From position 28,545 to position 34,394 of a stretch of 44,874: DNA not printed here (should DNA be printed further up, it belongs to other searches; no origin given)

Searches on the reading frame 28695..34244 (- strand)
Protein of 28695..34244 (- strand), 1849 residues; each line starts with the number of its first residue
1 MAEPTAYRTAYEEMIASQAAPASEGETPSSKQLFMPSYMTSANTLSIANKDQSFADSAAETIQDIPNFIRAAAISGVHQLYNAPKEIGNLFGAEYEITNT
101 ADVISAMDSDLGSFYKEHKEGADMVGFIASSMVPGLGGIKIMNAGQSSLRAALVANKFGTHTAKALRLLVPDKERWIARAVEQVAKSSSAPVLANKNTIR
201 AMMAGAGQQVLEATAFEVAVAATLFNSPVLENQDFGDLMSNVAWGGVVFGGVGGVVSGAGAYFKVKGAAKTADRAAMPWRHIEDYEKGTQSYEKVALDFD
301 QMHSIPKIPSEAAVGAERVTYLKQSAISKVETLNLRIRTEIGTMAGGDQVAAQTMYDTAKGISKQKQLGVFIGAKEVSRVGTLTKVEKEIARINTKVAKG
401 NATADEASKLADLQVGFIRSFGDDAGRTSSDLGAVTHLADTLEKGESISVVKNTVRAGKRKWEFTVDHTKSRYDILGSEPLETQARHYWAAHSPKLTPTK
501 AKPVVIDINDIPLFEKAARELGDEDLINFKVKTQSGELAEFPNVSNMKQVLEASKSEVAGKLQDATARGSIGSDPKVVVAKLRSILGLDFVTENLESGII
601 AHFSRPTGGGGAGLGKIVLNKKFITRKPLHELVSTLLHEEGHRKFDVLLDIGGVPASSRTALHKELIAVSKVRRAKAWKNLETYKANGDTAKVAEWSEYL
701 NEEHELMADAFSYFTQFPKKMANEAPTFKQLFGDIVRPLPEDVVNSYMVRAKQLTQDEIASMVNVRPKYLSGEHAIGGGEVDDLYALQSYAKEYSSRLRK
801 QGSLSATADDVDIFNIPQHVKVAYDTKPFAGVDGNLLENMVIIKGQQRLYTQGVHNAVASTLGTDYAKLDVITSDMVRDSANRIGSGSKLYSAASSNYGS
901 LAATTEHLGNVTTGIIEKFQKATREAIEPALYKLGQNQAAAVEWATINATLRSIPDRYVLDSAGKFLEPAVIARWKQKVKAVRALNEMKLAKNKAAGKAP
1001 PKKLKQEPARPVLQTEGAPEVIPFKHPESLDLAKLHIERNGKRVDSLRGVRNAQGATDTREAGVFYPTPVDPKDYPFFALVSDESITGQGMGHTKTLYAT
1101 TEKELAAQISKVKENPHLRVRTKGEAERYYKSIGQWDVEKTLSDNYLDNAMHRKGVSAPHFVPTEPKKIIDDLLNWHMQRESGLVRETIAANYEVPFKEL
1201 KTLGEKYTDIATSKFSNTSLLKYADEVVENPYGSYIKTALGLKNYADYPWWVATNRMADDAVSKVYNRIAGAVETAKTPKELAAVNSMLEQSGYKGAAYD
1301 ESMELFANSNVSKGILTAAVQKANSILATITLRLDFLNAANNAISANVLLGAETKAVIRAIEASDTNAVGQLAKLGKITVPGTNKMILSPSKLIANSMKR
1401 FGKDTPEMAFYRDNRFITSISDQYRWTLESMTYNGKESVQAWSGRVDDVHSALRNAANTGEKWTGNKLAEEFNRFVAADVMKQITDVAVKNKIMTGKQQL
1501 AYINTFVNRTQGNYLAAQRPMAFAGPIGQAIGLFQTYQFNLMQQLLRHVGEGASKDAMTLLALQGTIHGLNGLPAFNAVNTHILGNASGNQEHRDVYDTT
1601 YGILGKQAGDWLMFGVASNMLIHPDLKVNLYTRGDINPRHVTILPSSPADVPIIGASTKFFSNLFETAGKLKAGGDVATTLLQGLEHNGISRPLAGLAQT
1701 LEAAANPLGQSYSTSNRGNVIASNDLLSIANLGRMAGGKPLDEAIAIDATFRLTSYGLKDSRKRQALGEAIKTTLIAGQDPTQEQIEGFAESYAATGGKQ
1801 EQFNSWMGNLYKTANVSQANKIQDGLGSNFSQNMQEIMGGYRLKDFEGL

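Call 13: search_protein_families(library=phrogs, proteins=[window:28695-34244:-], max_evalue=0.001)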
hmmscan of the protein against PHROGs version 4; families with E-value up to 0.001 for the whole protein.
window:28695-34244:- (1849 aa): 1 family
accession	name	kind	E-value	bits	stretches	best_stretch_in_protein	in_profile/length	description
phrog_16165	-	unknown function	9.4e-31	106.9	1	1494-1802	1523-1813/1849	-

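Call 109: search_protein_families(library=pfam, proteins=[window:28695-34244:-], max_evalue=0.01)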
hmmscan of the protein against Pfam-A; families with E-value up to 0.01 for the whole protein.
window:28695-34244:- (1849 aa): 0 families

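Call 110: search_solved_structures(query=window:28695-34244:-, max_evalue=0.01)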
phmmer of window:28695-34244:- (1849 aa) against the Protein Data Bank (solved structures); distinct sequences matched with E-value up to 0.01: 0.
